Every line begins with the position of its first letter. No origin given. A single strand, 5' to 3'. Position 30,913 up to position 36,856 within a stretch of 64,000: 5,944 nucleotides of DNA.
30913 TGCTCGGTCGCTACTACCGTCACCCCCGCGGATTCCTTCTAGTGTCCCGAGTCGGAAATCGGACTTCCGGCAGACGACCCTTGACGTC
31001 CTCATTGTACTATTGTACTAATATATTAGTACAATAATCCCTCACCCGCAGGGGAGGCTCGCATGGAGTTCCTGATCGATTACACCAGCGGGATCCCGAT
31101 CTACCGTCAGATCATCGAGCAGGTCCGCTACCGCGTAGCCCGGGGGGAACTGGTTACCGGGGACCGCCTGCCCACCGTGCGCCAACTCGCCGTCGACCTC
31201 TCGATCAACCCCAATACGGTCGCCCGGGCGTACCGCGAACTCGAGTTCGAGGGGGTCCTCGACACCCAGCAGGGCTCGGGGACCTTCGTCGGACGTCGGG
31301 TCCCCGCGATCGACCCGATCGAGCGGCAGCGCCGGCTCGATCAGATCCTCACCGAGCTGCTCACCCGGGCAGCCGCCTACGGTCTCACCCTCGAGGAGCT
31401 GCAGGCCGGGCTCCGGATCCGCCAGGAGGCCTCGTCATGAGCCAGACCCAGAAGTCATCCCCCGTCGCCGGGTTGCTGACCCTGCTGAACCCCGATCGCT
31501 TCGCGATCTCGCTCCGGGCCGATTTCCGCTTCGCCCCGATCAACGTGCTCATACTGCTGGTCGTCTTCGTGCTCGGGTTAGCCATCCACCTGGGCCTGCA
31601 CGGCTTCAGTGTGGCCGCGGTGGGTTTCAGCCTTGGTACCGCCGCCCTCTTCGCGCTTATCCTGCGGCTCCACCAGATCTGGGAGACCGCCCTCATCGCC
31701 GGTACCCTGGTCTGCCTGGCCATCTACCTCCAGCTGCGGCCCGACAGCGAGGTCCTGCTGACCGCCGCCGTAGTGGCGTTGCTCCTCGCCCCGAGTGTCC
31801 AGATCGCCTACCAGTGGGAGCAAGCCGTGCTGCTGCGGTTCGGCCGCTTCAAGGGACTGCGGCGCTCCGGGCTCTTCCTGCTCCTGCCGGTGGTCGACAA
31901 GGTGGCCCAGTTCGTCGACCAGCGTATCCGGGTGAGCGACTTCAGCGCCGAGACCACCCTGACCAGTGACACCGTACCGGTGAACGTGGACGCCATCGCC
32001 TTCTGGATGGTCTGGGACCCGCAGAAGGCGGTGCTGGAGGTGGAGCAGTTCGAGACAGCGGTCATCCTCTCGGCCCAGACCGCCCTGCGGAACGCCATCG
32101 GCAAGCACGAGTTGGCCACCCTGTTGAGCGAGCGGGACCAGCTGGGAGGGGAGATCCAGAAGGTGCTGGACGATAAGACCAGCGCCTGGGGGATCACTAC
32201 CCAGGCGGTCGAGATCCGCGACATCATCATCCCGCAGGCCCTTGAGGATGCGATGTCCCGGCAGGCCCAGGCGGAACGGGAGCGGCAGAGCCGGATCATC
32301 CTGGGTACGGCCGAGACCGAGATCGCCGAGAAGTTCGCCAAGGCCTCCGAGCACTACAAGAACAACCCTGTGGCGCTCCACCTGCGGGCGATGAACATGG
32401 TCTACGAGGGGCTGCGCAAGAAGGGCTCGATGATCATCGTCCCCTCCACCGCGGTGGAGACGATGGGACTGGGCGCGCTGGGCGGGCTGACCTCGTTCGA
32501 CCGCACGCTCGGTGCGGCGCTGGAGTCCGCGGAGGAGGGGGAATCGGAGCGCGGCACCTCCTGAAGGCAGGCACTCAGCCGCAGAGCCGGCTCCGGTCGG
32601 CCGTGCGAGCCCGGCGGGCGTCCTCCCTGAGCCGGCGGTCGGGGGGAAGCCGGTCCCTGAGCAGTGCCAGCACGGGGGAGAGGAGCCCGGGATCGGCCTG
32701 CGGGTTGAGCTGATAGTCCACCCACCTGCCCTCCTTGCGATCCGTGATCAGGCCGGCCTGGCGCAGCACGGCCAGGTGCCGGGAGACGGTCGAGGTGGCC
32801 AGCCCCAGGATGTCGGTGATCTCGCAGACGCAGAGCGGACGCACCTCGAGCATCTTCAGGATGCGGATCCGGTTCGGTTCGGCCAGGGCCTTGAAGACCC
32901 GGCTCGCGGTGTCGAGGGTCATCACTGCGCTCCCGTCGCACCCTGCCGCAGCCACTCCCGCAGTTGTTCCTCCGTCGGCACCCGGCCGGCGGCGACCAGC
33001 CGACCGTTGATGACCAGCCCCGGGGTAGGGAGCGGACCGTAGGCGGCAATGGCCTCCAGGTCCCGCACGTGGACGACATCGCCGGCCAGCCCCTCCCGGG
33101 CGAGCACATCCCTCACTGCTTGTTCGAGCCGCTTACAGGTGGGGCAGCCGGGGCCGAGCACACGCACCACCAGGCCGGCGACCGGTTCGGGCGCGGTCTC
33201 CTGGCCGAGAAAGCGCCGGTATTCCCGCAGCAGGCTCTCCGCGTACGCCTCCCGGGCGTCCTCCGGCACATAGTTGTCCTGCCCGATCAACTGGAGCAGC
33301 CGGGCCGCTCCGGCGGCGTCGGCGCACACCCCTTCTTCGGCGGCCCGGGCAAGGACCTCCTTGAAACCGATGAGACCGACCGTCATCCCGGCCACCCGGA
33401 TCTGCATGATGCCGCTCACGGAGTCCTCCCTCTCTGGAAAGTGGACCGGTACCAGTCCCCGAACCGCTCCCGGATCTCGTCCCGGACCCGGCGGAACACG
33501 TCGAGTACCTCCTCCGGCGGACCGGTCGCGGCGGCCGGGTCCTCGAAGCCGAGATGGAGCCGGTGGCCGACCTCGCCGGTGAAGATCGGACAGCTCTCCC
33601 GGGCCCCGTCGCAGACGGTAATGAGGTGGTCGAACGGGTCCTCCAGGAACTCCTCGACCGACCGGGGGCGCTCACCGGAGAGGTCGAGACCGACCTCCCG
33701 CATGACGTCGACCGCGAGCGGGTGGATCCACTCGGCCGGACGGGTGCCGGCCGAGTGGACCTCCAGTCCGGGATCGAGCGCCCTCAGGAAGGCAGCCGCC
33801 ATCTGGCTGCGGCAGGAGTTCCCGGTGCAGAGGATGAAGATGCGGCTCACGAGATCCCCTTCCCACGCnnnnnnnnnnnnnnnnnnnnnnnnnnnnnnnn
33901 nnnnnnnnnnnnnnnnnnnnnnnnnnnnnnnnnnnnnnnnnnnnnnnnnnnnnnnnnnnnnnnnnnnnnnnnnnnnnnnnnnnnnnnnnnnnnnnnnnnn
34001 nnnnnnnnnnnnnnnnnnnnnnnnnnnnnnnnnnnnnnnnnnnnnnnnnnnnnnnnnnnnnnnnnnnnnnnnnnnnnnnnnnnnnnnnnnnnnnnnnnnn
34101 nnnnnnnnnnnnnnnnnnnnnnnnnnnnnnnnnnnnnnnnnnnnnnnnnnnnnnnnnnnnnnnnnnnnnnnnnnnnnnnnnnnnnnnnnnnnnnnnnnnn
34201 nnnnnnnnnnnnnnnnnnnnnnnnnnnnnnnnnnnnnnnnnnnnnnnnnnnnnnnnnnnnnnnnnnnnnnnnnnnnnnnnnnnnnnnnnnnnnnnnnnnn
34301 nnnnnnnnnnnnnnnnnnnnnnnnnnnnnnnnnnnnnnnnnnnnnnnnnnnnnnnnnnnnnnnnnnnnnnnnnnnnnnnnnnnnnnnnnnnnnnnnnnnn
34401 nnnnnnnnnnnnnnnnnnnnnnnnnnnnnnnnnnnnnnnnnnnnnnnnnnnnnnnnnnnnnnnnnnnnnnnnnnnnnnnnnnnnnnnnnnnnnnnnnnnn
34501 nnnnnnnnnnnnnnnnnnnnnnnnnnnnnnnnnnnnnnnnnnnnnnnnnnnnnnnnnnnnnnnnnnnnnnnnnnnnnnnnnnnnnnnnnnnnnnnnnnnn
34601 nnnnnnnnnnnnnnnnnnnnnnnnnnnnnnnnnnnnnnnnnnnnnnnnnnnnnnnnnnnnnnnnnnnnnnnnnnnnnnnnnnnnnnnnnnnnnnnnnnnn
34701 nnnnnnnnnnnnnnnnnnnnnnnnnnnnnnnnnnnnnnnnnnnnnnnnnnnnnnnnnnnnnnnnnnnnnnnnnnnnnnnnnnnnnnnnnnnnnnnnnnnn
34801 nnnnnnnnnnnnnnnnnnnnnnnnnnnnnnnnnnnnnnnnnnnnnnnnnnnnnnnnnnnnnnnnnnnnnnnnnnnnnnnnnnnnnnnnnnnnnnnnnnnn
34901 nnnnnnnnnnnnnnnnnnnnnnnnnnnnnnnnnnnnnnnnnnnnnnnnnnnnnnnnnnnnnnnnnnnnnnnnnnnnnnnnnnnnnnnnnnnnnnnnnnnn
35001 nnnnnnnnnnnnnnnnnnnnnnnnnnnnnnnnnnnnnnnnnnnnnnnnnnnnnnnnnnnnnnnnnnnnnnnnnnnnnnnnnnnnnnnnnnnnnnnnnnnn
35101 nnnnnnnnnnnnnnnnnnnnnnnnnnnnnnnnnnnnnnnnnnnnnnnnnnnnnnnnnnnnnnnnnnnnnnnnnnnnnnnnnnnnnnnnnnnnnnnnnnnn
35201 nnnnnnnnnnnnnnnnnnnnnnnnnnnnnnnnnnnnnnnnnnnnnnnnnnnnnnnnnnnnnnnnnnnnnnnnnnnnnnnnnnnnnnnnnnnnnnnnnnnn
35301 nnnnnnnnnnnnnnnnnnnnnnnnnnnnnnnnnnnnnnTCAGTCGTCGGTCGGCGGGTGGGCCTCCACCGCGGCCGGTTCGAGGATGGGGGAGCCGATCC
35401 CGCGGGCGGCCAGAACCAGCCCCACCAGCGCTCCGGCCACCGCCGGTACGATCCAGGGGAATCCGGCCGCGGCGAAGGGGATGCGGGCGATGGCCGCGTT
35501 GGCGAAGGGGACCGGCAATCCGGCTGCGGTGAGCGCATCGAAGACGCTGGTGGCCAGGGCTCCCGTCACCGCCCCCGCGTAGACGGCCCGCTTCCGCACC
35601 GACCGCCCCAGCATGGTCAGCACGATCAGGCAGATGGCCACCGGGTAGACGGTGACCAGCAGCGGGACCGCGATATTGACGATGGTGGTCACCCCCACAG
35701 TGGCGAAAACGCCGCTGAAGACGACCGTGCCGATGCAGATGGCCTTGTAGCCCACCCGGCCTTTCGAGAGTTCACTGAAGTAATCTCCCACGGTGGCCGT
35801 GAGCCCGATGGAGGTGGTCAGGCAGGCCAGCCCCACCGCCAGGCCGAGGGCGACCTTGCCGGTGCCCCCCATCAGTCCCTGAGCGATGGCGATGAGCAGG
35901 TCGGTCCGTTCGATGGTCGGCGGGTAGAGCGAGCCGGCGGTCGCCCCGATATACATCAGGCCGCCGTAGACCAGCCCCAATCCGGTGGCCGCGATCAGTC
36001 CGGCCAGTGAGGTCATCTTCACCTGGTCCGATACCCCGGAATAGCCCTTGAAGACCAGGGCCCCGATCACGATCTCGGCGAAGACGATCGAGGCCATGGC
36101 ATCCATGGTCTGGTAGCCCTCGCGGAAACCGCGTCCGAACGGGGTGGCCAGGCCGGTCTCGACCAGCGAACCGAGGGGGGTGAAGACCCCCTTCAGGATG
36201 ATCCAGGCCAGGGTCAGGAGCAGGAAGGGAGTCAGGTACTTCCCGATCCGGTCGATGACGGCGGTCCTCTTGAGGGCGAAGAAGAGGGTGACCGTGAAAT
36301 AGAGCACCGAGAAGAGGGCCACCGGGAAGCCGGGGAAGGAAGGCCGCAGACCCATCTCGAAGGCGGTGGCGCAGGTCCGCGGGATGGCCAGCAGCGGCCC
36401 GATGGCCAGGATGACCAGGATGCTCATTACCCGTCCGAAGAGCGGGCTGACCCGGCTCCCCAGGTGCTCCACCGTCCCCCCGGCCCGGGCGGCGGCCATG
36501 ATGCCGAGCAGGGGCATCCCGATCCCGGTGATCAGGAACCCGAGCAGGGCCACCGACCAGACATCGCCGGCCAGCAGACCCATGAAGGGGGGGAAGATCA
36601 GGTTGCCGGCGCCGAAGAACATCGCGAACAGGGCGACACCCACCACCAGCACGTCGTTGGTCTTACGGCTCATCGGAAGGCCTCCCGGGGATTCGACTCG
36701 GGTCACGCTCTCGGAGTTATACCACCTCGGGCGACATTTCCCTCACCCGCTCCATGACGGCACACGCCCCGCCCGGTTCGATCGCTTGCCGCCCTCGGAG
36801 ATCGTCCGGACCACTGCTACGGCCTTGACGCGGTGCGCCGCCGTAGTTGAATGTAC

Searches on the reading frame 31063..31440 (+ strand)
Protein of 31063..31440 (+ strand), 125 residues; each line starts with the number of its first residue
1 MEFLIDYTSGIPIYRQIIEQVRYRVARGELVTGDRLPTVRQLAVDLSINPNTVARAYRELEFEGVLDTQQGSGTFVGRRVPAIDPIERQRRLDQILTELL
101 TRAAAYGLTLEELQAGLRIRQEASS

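Call 8: search_protein_families(library=pfam, proteins=[window:31063-31440:+])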
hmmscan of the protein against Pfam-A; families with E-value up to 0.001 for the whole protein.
window:31063-31440:+ (125 aa): 1 family
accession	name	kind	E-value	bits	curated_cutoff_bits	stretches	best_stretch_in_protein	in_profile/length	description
PF00392.27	GntR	-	8.5e-17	61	27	1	14-76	2-64/64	Bacterial regulatory proteins, gntR family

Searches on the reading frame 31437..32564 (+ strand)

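Call 8: search_protein_families(library=pfam, proteins=[window:31437-32564:+])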
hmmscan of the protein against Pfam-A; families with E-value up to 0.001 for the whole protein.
window:31437-32564:+ (375 aa): 1 family
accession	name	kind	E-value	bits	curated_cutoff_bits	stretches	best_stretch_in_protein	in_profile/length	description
PF01145.31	Band_7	-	1.2e-32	113.8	23.6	1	126-292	5-174/176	SPFH domain / Band 7 family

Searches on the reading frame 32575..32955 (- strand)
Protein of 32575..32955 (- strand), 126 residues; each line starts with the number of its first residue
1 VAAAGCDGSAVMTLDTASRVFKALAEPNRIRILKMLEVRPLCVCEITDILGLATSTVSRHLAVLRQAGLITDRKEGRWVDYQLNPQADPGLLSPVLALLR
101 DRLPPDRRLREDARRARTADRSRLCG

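Call 8: search_protein_families(library=pfam, proteins=[window:32575-32955:-])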
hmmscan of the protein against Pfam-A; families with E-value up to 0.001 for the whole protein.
window:32575-32955:- (126 aa): 9 families
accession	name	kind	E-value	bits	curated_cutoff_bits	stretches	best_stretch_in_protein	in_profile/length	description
PF01022.26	HTH_5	-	4.6e-18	65.3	22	1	27-71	2-46/47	Bacterial regulatory protein, arsR family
PF12840.13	HTH_20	-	9.3e-10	38.8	27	1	24-72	1-50/51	Helix-turn-helix domain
PF13545.12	HTH_Crp_2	-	1.3e-06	28.7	27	1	45-74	27-56/70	Crp-like helix-turn-helix domain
PF00325.26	Crp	-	6.2e-06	26.3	21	0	45-70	7-32/32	Bacterial regulatory proteins, crp family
PF25213.1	HVO_A0261_N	-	1e-05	25.7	35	1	26-74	10-58/86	HVO_A0261 N-terminal domain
PF12802.13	MarR_2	-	6.8e-05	23.4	27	1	28-71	6-51/61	MarR family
PF09339.16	HTH_IclR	-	0.00012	22.2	22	1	40-71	18-49/52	IclR helix-turn-helix domain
PF13412.12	HTH_24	-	0.00019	21.4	21.9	1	43-71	20-48/48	Winged helix-turn-helix DNA-binding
PF25212.1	HVO_A0114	-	0.00055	20.1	27.6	1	10-77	6-73/84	HVO_A0114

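Call 41: search_solved_structures(query=window:32575-32955:-, max_evalue=0.00001)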
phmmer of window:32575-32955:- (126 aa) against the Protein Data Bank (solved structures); distinct sequences matched with E-value up to 0.00001: 27.
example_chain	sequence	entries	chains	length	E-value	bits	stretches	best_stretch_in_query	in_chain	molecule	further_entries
9t6r_A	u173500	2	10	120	1.7e-11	47.6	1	16-96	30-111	Lmo1102 protein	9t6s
9t6t_A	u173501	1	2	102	1.7e-11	47.6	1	16-94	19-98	Lmo1102 protein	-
1r1t_A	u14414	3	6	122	2e-11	47.4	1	15-86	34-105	Transcriptional repressor smtB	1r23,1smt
3f72_A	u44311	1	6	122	3e-11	46.8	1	14-93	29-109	Cadmium efflux system accessory protein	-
1u2w_A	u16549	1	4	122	8.5e-11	45.4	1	14-86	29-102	Cadmium efflux system accessory protein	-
8qkf_A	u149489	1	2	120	1.2e-10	44.9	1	13-83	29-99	ArsR family transcriptional regulator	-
1r22_A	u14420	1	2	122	5.1e-10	42.9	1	15-86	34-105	Transcriptional repressor smtB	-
6jmi_A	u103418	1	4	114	1.4e-09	41.4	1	18-114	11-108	Uncharacterized HTH-type transcriptional regulator Rv0081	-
5znx_A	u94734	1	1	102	2.2e-09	40.8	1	19-87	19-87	Transcriptional activator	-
3jth_A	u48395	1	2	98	2.4e-09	40.7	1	19-87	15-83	Transcription activator HlyU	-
6j0e_A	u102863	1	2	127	3.8e-09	40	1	19-87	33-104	Arsenic responsive repressor ArsR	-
7p6f_AAA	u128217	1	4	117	1e-08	38.6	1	11-84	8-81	Transcriptional regulator SrnR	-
4ggg_A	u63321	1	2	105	1.2e-08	38.4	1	13-84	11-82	Repressor protein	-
2kjb_A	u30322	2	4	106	1.7e-08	37.9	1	13-84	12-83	CzrA protein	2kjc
1r1u_A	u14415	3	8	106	1.8e-08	37.9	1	13-84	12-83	repressor protein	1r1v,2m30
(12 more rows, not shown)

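Call 42: search_protein_families(library=ncbifam, proteins=[window:32575-32955:-])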
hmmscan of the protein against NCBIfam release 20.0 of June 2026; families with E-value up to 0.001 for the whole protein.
window:32575-32955:- (126 aa): 11 families
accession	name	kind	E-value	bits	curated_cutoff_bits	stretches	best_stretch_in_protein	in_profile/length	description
NF033788.1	HTH_metalloreg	subfamily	1.8e-28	98.1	55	1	18-86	2-71/77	metalloregulator ArsR/SmtB family transcription factor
NF007528.0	PRK10141.1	subfamily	4.6e-18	65.2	97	1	16-86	5-76/117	metalloregulator ArsR/SmtB family transcription factor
NF033789.1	repress_SdpR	subfamily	1.1e-17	63.7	100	1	20-84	1-65/79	autorepressor SdpR family transcription factor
NF047906.1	CdPbTransRegCmtR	equivalog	2.5e-13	49.8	150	1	14-84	8-78/104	Cd(II)/Pb(II)-sensing metalloregulatory transcriptional regulator CmtR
NF041413.1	ArsR_Rv2640c_fam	equivalog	2.9e-12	47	155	1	12-87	28-105/118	Rv2640c family ArsR-like transcriptional regulator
NF045707.1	Dbac_1936_reg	equivalog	1e-09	38.3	115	1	14-84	4-74/99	ArsR/SmtB-type metalloregulator TsoR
NF053755.1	MsvR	equivalog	1.6e-08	34.6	220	1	20-74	6-60/236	transcriptional factor MsvR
NF040642.1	sulf_sens_BigR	equivalog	1.8e-08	34.3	155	1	17-86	10-79/95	sulfite-sensing transcriptional repressor BigR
NF053602.1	Phr_regulator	exception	6.9e-07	29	320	1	19-75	4-60/191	heat shock transcription regulator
NF052532.1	TransRegPagRBaca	equivalog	1e-06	28.7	170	1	12-82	12-82/99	transcriptional repressor PagR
NF045989.1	TransRegFnrLRhodb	equivalog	0.00085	18.6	300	0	40-71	185-216/245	transcriptional regulator FnrL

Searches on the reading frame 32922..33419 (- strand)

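Call 8: search_protein_families(library=pfam, proteins=[window:32922-33419:-])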
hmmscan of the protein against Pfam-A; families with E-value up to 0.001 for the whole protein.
window:32922-33419:- (165 aa): 1 family
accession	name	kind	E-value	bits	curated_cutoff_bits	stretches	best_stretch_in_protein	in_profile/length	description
PF13192.12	Thioredoxin_3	-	2.8e-22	79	24.8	1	85-157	3-75/76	Thioredoxin domain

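Call 42: search_protein_families(library=ncbifam, proteins=[window:32922-33419:-])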
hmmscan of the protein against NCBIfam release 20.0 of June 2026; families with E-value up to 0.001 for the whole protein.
window:32922-33419:- (165 aa): 2 families
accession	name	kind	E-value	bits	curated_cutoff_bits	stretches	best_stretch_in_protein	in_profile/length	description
TIGR00412.2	redox_disulf_2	subfamily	1.1e-21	77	62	1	85-157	2-74/75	MTH895/ArsE family thioredoxin-like protein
TIGR00411.1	redox_disulf_1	equivalog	3e-05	24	92.75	1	89-159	8-80/82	MJ0307 family thioredoxin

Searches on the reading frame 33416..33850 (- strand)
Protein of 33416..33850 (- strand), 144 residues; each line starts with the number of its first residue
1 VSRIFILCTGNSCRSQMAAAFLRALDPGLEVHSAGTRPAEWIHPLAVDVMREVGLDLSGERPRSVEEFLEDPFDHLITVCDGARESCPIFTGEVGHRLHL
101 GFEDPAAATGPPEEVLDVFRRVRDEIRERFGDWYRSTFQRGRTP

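Call 8: search_protein_families(library=pfam, proteins=[window:33416-33850:-])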
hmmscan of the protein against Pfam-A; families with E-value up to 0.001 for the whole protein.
window:33416-33850:- (144 aa): 1 family
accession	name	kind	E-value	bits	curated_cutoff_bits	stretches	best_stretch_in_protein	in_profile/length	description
PF01451.26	LMWPc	-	1.1e-18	68.3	23.2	1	5-133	2-143/144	Low molecular weight phosphotyrosine protein phosphatase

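Call 42: search_protein_families(library=ncbifam, proteins=[window:33416-33850:-])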
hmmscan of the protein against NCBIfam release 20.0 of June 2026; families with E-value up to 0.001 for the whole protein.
window:33416-33850:- (144 aa): 5 families
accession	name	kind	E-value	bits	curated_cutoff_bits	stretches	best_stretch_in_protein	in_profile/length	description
TIGR02691.1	arsC_pI258_fam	equivalog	6.4e-31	107.3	174.3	1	4-130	1-126/129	arsenate reductase (thioredoxin)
NF010053.0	PRK13530.1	subfamily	2.1e-26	92.8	215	1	4-132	6-127/133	arsenate reductase (thioredoxin)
TIGR02689.1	ars_reduc_gluta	equivalog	5.4e-20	71.9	157.6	1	4-130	3-122/126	arsenate reductase, glutathione/glutaredoxin type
NF007520.0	PRK10126.1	equivalog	3.4e-06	27.6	243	1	2-80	3-83/147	low molecular weight protein-tyrosine-phosphatase Wzb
NF008486.0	PRK11391.1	equivalog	4.4e-06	27.2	247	1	3-74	8-81/148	phosphotyrosine-protein phosphatase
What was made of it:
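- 33416..33850 (-): LMW-PTP-type arsenate reductase (thioredoxin-coupled ArsC type). Calls 8 and 42.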

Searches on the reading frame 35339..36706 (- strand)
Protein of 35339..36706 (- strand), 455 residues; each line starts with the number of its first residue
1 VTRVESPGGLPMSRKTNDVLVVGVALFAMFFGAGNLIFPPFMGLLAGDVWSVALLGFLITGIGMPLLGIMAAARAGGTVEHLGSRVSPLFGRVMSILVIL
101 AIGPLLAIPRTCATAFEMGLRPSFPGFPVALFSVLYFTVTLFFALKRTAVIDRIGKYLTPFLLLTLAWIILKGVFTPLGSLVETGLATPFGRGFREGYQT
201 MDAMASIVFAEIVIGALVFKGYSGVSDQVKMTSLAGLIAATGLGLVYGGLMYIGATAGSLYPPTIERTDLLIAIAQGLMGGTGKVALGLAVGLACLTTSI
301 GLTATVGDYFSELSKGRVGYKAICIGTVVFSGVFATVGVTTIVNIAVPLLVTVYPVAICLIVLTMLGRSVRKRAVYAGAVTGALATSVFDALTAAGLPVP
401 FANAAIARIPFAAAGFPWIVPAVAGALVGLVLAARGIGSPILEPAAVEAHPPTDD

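Call 8: search_protein_families(library=pfam, proteins=[window:35339-36706:-])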
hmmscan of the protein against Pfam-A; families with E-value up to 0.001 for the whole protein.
window:35339-36706:- (455 aa): 1 family
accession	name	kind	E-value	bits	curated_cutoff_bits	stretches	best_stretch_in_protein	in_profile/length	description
PF05525.19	Branch_AA_trans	-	1.5e-117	393.7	22.3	1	16-433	2-426/429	Branched-chain amino acid transport protein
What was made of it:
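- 35339..36706 (-): brnQ (LIVCS branched-chain amino-acid transporter), the upstream neighbour and a separate transcription unit. Call 8.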

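Call 33: find_homologous_proteins(query=window:35339-36706:-, max_evalue=1e-100)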
Query window:35339-36706:- (455 aa): 928 proteins with E <= 1e-100 among 8000 candidates; the best 120 are listed.
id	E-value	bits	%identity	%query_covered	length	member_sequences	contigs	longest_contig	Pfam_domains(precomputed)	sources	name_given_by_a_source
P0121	1.4e-260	883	95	98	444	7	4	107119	PF05525.20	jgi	jgi:LIVCS family branched-chain amino acid:cation transporter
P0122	1.3e-215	735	80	98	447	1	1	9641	PF05525.20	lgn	-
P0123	1.1e-211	722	78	96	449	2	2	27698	PF05525.20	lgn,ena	-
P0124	1.4e-210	718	77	98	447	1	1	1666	PF05525.20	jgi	jgi:LIVCS family branched-chain amino acid:cation transporter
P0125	3.0e-210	717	78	96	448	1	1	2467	PF05525.20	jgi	jgi:LIVCS family branched-chain amino acid:cation transporter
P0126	1.8e-209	714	77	98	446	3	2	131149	PF05525.20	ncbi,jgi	jgi:LIVCS family branched-chain amino acid:cation transporter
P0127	1.9e-209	714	79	97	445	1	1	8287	PF05525.20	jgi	-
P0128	3.8e-209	713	77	97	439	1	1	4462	PF05525.20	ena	-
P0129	1.2e-208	712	77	97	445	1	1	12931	PF05525.20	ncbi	-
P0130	1.8e-208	711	76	98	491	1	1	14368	PF05525.20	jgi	-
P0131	1.5e-205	702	77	96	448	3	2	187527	PF05525.20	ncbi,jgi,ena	-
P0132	5.1e-205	700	75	98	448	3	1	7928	PF05525.20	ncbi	-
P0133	1.2e-204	699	76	96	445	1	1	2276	PF05525.20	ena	-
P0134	1.8e-204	698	79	95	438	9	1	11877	PF05525.20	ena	-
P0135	1.8e-203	695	75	96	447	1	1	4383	PF05525.20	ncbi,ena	-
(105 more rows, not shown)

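Call 34: find_encoding_contigs(protein=P0121, flank=1500, max_places=10)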
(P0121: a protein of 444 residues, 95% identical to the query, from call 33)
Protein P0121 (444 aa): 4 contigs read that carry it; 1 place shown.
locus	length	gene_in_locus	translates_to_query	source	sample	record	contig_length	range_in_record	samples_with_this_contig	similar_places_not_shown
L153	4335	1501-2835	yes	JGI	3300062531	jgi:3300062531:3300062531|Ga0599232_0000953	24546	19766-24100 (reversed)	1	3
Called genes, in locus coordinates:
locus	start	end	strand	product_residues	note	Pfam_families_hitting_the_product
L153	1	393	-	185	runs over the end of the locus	PF05683:Fumerase_C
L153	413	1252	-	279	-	PF05681:Fumerase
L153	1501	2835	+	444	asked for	PF05525:Branch_AA_trans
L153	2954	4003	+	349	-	PF01758:SBF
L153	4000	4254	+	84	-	PF13192:Thioredoxin_3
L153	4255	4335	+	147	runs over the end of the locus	PF00085:Thioredoxin, PF13098:Thioredoxin_2 (weak)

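Call 35: find_encoding_contigs(protein=P0122, flank=2500, max_places=4)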
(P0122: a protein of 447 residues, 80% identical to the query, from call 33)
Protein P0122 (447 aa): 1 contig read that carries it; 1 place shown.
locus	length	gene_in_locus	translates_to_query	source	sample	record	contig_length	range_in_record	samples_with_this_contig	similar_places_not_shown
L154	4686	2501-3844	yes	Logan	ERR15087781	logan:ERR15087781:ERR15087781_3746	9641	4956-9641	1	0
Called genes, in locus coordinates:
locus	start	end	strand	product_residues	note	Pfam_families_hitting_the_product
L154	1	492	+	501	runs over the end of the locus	PF02113:Peptidase_S13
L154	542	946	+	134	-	PF14489:QueF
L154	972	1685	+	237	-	PF00733:Asn_synthase (weak), PF06508:QueC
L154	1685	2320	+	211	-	-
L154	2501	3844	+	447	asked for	PF05525:Branch_AA_trans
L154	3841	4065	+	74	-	-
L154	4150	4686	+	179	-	?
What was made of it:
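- Tried and rejected: The brnQ homolog P0122 (80% identity) is not next to an ars operon (call 35), so synteny is confined to close relatives.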
